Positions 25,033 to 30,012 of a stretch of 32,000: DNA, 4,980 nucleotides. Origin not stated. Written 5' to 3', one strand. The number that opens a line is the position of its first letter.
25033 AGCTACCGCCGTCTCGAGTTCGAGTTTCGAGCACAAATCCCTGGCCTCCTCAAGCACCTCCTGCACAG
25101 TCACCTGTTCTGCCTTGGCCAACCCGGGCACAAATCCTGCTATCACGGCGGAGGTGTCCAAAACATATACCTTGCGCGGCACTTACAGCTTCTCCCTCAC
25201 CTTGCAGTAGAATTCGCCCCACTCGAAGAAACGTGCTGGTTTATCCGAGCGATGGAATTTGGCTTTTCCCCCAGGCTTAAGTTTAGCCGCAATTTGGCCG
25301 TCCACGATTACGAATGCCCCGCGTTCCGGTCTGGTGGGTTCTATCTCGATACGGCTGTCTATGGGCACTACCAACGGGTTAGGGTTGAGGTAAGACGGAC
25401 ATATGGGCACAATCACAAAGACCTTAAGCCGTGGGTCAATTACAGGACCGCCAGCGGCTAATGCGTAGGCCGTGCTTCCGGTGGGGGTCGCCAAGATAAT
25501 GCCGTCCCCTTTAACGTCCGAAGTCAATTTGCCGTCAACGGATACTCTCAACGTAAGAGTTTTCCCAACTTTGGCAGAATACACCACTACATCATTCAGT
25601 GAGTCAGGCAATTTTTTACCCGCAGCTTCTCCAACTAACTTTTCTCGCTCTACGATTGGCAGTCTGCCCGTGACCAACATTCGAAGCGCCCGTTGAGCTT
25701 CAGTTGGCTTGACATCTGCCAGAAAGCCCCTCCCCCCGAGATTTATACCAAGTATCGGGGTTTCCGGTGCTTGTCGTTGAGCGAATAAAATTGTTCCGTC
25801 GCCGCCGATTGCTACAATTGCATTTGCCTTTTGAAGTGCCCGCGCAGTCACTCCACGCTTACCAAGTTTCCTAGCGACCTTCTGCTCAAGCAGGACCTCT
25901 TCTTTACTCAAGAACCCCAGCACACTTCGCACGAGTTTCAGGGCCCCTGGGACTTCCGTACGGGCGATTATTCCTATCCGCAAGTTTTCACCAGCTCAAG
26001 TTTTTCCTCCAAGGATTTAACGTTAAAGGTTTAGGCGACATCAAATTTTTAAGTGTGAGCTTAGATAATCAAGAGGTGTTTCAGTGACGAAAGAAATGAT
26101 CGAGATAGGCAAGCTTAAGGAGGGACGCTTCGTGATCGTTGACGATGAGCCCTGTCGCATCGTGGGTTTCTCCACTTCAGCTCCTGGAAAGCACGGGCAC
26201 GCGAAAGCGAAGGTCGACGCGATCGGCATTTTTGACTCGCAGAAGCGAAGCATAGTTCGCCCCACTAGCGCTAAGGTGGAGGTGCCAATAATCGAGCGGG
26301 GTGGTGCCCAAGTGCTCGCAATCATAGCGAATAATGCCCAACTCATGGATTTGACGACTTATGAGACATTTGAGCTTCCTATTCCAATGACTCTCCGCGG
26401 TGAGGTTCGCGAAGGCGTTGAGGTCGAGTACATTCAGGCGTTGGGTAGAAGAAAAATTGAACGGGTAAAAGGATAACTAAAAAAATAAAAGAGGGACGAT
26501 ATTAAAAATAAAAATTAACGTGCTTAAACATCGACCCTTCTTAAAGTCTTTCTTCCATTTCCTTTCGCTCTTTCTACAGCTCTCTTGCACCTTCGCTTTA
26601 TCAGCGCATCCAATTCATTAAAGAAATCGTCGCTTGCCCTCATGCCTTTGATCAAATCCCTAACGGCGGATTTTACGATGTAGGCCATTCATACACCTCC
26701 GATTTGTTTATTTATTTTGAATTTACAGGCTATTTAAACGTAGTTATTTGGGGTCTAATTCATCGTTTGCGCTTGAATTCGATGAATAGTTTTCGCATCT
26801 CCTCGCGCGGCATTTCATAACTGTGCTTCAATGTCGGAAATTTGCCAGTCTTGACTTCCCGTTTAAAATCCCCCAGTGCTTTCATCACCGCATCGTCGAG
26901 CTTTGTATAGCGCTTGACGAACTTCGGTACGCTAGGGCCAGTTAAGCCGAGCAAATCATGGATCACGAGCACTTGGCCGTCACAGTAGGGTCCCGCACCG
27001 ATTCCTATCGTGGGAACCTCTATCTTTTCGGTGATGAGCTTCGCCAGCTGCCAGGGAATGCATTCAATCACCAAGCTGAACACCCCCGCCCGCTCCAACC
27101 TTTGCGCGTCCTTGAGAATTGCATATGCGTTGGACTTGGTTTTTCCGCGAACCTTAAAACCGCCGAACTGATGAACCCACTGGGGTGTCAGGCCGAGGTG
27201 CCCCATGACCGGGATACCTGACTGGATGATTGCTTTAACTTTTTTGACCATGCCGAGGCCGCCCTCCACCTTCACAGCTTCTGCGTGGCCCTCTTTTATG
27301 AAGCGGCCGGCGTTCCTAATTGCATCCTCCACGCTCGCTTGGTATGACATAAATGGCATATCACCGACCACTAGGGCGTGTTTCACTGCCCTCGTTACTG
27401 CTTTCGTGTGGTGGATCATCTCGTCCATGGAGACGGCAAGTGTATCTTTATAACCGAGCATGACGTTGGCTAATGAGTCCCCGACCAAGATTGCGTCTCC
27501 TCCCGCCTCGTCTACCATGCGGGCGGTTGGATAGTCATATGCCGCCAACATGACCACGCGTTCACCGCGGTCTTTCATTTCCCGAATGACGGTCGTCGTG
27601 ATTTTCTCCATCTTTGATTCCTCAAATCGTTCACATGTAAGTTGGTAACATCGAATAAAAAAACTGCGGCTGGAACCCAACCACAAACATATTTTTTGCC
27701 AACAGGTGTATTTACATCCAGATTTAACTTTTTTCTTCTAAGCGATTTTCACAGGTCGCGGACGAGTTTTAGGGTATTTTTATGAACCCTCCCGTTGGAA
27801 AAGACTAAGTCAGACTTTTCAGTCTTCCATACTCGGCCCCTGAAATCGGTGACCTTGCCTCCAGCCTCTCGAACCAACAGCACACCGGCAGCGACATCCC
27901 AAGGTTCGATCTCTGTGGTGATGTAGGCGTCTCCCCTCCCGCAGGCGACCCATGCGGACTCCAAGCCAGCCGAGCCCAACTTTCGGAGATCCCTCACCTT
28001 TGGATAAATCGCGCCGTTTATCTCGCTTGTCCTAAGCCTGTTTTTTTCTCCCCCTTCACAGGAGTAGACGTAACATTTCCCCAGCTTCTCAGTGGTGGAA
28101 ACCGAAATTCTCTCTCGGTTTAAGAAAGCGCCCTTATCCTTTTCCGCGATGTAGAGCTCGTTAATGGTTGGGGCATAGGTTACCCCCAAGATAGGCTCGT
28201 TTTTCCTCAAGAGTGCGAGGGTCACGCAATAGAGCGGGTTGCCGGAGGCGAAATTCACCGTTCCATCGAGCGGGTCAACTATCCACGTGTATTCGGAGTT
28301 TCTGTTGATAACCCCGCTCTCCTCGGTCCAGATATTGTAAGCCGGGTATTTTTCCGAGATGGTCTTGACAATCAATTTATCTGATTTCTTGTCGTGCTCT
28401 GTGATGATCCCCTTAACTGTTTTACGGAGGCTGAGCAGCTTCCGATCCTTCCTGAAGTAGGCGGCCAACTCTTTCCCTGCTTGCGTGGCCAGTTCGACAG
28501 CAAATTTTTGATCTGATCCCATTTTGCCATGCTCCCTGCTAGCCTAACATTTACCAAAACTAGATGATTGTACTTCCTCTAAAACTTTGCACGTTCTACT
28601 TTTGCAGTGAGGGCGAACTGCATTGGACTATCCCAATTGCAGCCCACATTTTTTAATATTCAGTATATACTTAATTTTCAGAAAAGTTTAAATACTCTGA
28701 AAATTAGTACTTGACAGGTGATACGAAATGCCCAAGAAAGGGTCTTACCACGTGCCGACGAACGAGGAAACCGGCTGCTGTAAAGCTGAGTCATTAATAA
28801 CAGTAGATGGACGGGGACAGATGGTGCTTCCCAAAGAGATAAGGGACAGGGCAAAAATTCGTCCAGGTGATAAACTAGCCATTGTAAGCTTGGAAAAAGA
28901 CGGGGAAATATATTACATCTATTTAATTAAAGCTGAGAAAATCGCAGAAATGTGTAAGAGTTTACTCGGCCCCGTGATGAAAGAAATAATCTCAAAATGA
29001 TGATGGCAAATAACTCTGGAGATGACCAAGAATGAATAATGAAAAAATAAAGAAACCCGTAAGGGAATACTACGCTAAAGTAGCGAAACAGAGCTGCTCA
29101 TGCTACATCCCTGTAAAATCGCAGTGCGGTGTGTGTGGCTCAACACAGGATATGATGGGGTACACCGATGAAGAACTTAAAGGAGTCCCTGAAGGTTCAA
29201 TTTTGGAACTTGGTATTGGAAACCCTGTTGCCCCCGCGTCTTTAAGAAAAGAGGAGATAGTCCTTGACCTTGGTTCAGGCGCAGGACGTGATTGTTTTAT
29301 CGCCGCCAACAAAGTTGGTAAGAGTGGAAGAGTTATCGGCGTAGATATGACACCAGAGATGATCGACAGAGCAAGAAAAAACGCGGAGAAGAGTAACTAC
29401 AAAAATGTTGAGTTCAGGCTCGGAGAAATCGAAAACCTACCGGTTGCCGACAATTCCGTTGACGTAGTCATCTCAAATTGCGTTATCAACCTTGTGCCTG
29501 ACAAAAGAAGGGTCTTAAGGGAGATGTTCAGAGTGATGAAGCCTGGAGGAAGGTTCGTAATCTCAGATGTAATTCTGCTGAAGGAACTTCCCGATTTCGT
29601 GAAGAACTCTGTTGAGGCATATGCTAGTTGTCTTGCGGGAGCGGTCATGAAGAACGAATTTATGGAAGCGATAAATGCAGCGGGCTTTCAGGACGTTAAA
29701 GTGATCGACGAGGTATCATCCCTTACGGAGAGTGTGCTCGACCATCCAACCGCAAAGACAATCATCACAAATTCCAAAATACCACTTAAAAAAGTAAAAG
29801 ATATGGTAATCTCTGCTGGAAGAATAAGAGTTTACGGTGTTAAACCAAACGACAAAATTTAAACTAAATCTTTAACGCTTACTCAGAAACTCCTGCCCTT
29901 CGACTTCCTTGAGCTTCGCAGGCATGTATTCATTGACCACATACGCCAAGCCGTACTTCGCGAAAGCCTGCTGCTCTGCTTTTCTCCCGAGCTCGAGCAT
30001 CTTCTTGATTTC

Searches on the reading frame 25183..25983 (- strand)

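Call 65: search_protein_families(library=pfam, proteins=[window:25183-25983:-], max_evalue=0.001)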
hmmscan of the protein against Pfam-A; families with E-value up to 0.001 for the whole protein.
window:25183-25983:- (266 aa): 2 families
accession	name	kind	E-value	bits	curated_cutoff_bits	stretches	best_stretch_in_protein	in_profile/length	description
PF20143.4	NAD_kinase_C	-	1e-31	109.7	23.7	1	129-253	1-124/126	ATP-NAD kinase C-terminal domain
PF01513.26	NAD_kinase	-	3.6e-15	56.9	25.5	1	42-107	62-129/130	ATP-NAD kinase N-terminal domain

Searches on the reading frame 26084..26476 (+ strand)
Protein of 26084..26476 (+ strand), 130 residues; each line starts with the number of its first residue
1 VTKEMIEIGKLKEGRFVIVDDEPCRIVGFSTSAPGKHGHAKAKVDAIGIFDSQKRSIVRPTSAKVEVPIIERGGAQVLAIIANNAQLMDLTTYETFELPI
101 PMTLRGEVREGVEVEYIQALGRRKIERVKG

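Call 65: search_protein_families(library=pfam, proteins=[window:26084-26476:+], max_evalue=0.001)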
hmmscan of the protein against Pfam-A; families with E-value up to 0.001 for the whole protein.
window:26084-26476:+ (130 aa): 2 families
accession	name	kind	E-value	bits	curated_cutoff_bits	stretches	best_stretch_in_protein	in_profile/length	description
PF21485.3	IF5A-like_N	-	2.1e-17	63.2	27.1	1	6-62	6-62/63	Translation initiation factor 5A-like, N-terminal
PF01287.26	eIF-5a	-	1.2e-05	25.8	24.2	1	69-129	1-69/69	Eukaryotic elongation factor 5A hypusine, DNA-binding OB fold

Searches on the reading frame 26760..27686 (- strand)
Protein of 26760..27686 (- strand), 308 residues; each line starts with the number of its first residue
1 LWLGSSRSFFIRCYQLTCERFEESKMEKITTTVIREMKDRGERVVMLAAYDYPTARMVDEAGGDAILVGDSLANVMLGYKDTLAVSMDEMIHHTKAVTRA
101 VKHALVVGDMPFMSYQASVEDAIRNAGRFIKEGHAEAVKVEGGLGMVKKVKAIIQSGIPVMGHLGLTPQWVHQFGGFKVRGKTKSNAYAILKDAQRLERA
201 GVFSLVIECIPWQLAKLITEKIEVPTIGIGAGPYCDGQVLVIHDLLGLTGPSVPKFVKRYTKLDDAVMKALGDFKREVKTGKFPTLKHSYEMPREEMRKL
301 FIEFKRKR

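Call 25: search_protein_families(library=pfam, proteins=[window:26760-27686:-], max_evalue=0.001)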
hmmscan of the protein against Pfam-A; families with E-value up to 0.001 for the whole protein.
window:26760-27686:- (308 aa): 2 families
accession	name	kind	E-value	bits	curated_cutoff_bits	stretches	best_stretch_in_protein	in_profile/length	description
PF02548.21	Pantoate_transf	-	1.2e-114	382.5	28.7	1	28-285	1-258/259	Ketopantoate hydroxymethyltransferase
PF13714.12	PEP_mutase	-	8.2e-10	39.1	31.5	1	35-134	2-99/240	Phosphoenolpyruvate phosphomutase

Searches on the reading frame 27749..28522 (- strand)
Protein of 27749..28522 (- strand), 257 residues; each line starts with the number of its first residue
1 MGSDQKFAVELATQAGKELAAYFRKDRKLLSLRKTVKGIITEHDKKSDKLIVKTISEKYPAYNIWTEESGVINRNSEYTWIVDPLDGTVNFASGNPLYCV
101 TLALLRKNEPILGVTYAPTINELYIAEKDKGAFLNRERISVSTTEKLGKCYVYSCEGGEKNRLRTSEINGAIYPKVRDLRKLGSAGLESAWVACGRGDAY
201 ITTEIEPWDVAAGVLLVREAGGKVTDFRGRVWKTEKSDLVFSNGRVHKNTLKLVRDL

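Call 25: search_protein_families(library=pfam, proteins=[window:27749-28522:-], max_evalue=0.001)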
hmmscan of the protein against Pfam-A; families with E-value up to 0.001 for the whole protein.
window:27749-28522:- (257 aa): 1 family
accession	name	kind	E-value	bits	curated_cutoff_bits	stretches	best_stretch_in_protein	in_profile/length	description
PF00459.30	Inositol_P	-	1.2e-63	215.6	27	1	6-255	7-267/271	Inositol monophosphatase family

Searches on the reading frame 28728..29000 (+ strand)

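Call 25: search_protein_families(library=pfam, proteins=[window:28728-29000:+], max_evalue=0.001)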
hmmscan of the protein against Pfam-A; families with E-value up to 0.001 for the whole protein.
window:28728-29000:+ (90 aa): 1 family
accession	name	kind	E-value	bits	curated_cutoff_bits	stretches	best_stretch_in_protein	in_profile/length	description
PF04014.23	MazE_antitoxin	-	1.5e-08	34.9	24.7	1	25-61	3-38/48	Antidote-toxin recognition MazE, bacterial antitoxin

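Call 66: search_protein_families(library=ncbifam, proteins=[window:28728-29000:+], max_evalue=0.001)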
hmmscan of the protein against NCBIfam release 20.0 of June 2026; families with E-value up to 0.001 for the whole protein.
window:28728-29000:+ (90 aa): 3 families
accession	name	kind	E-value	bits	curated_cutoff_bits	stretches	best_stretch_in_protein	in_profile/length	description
NF040962.1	near_HgcAB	equivalog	1.9e-30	104.5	70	1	17-86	1-70/70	HgcAB-associated protein HgcC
TIGR01439.1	lp_hng_hel_AbrB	domain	4.9e-10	39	28.3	1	24-64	2-38/44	transcriptional regulator, AbrB family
TIGR02851.1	spore_V_T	equivalog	4.3e-05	23.5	235.9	1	26-74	9-53/180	stage V sporulation protein T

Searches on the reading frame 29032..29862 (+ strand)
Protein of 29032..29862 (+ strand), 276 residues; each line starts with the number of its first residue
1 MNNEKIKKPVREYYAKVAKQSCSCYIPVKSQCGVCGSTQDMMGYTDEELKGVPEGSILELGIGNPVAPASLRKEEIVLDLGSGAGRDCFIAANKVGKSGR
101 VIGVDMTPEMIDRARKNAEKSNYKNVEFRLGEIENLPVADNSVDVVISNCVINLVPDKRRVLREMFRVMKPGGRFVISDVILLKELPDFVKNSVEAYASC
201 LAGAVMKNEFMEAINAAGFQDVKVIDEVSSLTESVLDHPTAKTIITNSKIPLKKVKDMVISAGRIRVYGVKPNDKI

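Call 25: search_protein_families(library=pfam, proteins=[window:29032-29862:+], max_evalue=0.001)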
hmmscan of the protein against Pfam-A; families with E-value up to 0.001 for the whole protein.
window:29032-29862:+ (276 aa): 17 families
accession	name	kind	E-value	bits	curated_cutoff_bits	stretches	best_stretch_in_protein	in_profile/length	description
PF13847.12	Methyltransf_31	-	4.9e-45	153.2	27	1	72-218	2-145/145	Methyltransferase domain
PF08241.18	Methyltransf_11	-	1.5e-26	93.3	21.2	1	78-177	1-95/95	Methyltransferase domain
PF13649.12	Methyltransf_25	-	8.5e-26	90.9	27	1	77-173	1-97/97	Methyltransferase domain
PF01209.24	Ubie_methyltran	-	5.6e-22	78.7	20.1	1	73-180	47-154/233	ubiE/COQ5 methyltransferase family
PF08242.18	Methyltransf_12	-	3.4e-16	60.2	30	1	78-175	1-98/98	Methyltransferase domain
PF13489.12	Methyltransf_23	-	1.9e-12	47.7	27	1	70-180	19-119/164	Methyltransferase domain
PF01135.25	PCMT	-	9e-11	42.4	20.3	1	71-177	71-171/210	Protein-L-isoaspartate(D-aspartate) O-methyltransferase (PCMT)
PF06325.19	PrmA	-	4.8e-10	39.9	22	1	71-183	159-264/296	Ribosomal protein L11 methyltransferase (PrmA)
PF05148.21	Methyltransf_8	-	1.5e-06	28.7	27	1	130-180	110-159/219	Hypothetical methyltransferase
PF01170.24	UPF0020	-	6.5e-06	26.4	22.3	1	97-149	75-128/197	RMKL-like, methyltransferase domain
PF20922.3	Anamorsin_N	-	9.4e-06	25.9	27.1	1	130-227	39-124/163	Anamorsin, N-terminal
PF24675.1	NpmA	-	1.7e-05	24.7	60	1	72-220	22-176/214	16S rRNA (adenine(1408)-N(1))-methyltransferase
PF05175.20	MTS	-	2.2e-05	24.6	23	1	73-152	31-108/170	Methyltransferase small domain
PF13679.12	Methyltransf_32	-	3.5e-05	24.2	27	1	73-147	25-106/143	Methyltransferase domain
PF01728.25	FtsJ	-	4.2e-05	24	24.1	1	71-154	19-103/181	FtsJ-like methyltransferase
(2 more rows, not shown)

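Call 66: search_protein_families(library=ncbifam, proteins=[window:29032-29862:+], max_evalue=0.001)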
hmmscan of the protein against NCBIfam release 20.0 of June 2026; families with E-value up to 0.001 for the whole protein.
window:29032-29862:+ (276 aa): 65 families (the best 25 are shown)
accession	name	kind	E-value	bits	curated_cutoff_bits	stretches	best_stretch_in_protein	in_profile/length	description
NF008823.0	PRK11873.1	subfamily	4.4e-94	315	263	1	2-272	3-268/272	arsenite methyltransferase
NF041537.1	ArsM_AhpD_UU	exception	1.1e-58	198.7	510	1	2-228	9-231/345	arsenite methyltransferase/AhpD domain selenoprotein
NF041536.1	ArsM_DUF2284_UU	exception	3.1e-55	187.3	575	1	2-229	9-232/459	arsenite methyltransferase/DUF2284 domain selenoprotein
NF047649.1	MTase_UXPK_star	exception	4.9e-55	186.5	460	1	3-223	10-227/283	methyltransferase/UXPK-star double selenoprotein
NF040538.1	methyl_ArsM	equivalog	9e-44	150.1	500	2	122-226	149-257/356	arsinothricin biosynthesis methyltransferase ArsM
NF038099.1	AsSugarArsM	exception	3.1e-31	108.7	400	1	57-225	42-219/321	arsenosugar biosynthesis arsenite methyltransferase ArsM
NF040539.1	AST_met_ArsM_2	exception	3.7e-31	108.9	240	1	75-226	58-212/262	putative arsinothricin biosynthesis methyltransferase ArsM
NF045667.1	MTase_DVU1556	equivalog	7.3e-29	100.7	155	1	69-233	18-174/213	DVU_1556 family methyltransferase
TIGR01934.1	MenG_MenH_UbiE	subfamily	1.4e-20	73.5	158.35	1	71-199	37-161/223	ubiquinone/menaquinone biosynthesis methyltransferase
NF001244.0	PRK00216.1-5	equivalog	3.2e-20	72.5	216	1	72-198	47-172/236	bifunctional demethylmenaquinone methyltransferase/2-methoxy-6-polyprenyl-1,4-benzoquinol methylase UbiE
NF052510.1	methyltran_MpqE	exception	3.1e-19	69.3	335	1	69-177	42-151/234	methyl-plastoquinone biosynthesis methyltransferase MpqE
NF001243.0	PRK00216.1-4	equivalog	7.4e-19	68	235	1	71-178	45-152/237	demethylmenaquinone methyltransferase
TIGR02752.1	MenG_heptapren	equivalog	8.6e-19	68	419.85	1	72-179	44-151/231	demethylmenaquinone methyltransferase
TIGR02072.1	BioC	equivalog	2.9e-17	63.3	184.95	1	73-193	34-150/244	malonyl-ACP O-methyltransferase BioC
NF001242.0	PRK00216.1-3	equivalog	9.5e-17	61.2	351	1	74-177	71-175/258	bifunctional demethylmenaquinone methyltransferase/2-methoxy-6-polyprenyl-1,4-benzoquinol methylase UbiE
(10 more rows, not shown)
